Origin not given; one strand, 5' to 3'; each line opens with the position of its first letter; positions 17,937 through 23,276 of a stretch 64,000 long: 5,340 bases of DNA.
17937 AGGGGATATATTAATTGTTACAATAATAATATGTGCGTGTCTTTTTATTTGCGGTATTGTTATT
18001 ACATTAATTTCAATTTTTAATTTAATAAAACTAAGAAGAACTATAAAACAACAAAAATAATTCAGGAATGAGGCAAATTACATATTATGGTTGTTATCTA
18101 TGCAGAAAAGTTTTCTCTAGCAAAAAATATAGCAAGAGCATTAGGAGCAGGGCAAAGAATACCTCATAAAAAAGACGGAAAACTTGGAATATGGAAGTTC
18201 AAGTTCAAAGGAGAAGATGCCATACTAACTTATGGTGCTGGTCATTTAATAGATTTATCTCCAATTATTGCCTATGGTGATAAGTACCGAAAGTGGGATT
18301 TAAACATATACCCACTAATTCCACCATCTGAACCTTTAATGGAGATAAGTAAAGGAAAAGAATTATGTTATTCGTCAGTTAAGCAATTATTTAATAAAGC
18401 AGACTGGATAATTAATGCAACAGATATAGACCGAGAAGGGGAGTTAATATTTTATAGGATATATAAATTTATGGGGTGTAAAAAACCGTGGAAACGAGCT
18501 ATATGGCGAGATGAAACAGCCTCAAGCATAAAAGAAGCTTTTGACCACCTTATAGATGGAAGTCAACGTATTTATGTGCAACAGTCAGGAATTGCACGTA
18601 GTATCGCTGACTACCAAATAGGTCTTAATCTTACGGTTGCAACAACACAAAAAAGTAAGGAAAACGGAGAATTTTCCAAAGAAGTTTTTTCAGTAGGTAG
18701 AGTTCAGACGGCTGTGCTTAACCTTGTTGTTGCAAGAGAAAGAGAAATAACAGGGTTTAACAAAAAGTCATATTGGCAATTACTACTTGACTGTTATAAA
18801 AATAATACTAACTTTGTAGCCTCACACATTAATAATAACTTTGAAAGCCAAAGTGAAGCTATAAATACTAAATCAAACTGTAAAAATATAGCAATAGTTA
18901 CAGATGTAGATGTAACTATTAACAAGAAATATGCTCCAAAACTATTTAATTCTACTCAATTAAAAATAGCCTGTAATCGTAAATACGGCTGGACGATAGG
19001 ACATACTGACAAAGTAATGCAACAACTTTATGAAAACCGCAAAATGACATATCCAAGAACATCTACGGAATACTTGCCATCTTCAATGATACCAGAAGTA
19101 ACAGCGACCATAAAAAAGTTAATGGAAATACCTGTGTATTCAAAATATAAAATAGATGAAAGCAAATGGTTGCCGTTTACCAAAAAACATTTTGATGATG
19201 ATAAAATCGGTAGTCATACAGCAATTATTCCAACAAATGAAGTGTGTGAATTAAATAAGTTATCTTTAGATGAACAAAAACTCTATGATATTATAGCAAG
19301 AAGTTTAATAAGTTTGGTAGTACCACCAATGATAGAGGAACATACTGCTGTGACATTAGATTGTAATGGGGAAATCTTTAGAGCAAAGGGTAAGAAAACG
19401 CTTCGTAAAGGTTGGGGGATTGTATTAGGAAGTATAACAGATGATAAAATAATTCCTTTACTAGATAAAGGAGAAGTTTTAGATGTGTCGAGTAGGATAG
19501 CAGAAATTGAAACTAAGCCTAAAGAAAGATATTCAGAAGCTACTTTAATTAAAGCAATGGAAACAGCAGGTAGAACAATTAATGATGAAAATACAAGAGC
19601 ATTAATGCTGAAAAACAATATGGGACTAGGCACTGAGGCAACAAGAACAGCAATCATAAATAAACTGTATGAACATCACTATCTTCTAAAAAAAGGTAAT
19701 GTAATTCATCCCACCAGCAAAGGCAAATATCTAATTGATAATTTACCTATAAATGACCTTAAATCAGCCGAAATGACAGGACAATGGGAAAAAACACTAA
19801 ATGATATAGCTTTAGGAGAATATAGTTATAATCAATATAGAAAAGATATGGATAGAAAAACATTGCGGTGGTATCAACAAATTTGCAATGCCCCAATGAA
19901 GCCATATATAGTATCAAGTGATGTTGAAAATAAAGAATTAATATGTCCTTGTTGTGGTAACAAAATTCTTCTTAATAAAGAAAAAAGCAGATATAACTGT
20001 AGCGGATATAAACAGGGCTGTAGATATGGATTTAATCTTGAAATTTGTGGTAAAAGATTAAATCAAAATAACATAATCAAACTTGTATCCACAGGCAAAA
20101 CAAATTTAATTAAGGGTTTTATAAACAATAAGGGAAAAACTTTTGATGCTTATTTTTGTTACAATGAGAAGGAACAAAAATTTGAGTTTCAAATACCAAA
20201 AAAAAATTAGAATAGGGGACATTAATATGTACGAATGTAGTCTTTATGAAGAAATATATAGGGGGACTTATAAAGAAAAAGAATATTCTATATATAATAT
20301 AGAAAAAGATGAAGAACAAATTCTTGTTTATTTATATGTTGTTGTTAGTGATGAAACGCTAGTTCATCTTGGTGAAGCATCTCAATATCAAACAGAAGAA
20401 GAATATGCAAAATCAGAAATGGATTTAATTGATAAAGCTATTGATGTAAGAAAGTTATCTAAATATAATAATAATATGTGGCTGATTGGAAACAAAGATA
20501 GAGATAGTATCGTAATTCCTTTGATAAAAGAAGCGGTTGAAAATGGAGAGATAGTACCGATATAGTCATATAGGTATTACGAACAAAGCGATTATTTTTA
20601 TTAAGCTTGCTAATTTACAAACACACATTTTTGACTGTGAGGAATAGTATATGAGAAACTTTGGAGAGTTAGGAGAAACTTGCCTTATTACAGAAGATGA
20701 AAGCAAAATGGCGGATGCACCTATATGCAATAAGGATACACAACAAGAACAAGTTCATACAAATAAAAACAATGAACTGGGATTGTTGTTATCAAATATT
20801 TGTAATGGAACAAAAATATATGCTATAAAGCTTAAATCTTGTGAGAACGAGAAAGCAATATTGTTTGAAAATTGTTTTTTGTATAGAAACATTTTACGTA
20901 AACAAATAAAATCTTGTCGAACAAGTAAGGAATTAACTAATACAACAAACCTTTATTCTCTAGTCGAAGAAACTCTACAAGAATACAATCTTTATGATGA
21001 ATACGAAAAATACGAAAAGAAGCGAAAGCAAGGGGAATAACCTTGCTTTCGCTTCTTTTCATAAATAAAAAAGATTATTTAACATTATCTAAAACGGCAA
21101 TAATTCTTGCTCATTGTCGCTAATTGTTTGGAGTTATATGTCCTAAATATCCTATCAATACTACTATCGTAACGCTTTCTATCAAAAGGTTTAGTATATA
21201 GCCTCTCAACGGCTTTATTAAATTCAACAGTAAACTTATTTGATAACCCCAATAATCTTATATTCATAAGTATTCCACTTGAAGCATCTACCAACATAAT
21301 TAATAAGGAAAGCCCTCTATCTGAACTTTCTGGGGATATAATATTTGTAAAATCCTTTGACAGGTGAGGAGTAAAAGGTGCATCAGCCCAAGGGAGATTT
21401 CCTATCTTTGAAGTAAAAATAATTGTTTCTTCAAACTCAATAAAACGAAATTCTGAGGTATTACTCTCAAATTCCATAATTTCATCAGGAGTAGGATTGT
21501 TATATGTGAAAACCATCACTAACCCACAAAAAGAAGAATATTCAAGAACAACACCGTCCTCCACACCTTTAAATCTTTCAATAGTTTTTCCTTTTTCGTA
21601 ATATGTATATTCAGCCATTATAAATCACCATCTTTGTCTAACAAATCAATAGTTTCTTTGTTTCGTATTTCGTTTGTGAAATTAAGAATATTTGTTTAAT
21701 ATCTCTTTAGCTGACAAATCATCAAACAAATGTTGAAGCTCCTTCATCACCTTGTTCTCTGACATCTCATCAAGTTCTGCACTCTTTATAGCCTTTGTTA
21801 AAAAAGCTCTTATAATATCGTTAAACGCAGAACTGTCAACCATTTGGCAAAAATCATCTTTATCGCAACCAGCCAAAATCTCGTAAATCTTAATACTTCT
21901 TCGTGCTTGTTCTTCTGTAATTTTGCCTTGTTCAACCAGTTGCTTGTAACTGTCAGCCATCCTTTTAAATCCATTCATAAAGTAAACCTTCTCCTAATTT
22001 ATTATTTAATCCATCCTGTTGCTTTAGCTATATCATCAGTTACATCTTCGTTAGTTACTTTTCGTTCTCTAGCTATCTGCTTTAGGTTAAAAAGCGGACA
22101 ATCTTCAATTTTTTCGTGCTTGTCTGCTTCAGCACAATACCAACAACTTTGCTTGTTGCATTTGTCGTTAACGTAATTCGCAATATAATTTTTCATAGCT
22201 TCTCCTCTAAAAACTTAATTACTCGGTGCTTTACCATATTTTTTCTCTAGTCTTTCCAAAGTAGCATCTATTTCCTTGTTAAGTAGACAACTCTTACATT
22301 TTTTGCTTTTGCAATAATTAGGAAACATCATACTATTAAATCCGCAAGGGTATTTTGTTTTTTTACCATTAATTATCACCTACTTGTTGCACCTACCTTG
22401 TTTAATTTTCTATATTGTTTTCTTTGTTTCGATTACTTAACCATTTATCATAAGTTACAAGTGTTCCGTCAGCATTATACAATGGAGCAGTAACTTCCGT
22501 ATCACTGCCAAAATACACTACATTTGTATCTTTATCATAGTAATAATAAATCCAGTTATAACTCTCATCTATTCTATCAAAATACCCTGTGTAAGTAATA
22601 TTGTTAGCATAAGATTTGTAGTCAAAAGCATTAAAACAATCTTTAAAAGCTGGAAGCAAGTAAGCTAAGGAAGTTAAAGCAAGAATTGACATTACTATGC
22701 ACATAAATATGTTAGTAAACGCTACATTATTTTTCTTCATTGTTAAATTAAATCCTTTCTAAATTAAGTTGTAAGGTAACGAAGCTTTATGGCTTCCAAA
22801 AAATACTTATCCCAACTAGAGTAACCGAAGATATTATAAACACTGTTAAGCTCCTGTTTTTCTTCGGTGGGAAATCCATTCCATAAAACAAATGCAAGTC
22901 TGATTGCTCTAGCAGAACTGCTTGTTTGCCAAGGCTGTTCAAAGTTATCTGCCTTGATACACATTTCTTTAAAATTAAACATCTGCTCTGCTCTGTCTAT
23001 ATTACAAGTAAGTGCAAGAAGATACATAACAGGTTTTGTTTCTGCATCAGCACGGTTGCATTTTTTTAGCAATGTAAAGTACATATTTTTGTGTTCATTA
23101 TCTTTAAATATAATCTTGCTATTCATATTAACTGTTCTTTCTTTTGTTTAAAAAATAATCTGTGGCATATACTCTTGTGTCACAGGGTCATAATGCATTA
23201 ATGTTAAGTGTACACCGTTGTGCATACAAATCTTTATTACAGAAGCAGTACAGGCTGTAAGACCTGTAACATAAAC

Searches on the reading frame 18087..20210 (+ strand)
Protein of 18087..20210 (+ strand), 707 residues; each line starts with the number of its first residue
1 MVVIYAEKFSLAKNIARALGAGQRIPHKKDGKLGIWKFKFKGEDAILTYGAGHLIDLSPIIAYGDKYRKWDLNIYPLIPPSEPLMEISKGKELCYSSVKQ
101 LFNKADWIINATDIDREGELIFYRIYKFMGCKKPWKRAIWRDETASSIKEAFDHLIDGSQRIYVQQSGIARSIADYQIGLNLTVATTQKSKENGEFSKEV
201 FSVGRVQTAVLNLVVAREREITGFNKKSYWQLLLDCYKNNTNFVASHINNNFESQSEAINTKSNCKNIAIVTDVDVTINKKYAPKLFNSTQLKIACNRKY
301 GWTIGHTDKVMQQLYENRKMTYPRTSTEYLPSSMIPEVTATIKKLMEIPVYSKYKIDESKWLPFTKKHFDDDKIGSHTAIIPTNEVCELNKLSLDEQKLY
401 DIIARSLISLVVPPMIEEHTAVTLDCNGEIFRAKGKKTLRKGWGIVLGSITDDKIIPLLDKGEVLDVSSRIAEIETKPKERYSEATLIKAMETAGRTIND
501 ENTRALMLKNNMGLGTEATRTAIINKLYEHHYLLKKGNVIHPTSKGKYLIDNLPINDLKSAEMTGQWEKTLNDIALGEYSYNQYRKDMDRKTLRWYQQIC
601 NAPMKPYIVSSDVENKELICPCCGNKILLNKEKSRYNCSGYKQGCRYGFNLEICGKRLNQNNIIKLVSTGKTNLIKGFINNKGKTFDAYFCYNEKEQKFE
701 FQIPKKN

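Call 10: search_protein_families(library=pfam, proteins=[window:18087-20210:+], max_evalue=0.001)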
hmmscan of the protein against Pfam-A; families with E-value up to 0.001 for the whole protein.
window:18087-20210:+ (707 aa): 3 families
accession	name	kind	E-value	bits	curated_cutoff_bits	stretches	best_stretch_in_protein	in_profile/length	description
PF01131.25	Topoisom_bac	-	7.1e-97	325.4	35.1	1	165-584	7-409/411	DNA topoisomerase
PF13342.12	Toprim_Crpt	-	1.3e-15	57.5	32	1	644-701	1-59/60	C-terminal repeat of topoisomerase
PF01751.28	Toprim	-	3.3e-08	34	23.1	1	4-133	3-86/96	Toprim domain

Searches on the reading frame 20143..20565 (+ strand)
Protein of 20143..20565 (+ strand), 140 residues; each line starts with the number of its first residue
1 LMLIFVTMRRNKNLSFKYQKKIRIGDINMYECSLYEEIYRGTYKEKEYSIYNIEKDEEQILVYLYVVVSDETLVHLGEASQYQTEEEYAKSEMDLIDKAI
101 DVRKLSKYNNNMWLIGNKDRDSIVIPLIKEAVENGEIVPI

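Call 55: search_protein_families(library=pfam, proteins=[window:20143-20565:+], max_evalue=0.01)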
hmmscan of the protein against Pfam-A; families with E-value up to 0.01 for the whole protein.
window:20143-20565:+ (140 aa): 1 family
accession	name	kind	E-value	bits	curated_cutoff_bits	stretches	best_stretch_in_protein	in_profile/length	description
PF16879.10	Sin3a_C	-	0.00022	21.3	26.8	1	30-129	83-182/281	C-terminal domain of Sin3a protein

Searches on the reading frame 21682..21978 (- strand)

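Call 54: search_protein_families(library=pfam, proteins=[window:21682-21978:-], max_evalue=0.01)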
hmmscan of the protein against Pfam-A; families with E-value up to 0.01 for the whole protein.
window:21682-21978:- (98 aa): 2 families
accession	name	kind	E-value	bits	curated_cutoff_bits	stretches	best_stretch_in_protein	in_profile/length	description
PF08766.16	DEK_C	-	0.0036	17.6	24.8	1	56-91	6-43/54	DEK C terminal domain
PF22746.1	SHOCT-like_DUF2089-C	-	0.0066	16.5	27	0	12-27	7-22/32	SHOCT-like domain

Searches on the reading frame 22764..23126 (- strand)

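Call 54: search_protein_families(library=pfam, proteins=[window:22764-23126:-], max_evalue=0.01)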
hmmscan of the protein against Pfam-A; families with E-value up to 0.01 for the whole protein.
window:22764-23126:- (120 aa): 1 family
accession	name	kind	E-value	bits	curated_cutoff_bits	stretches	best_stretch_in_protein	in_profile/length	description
PF19552.4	DUF6075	-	1.2e-30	106.5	23.8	1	3-117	2-117/129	Family of unknown function (DUF6075)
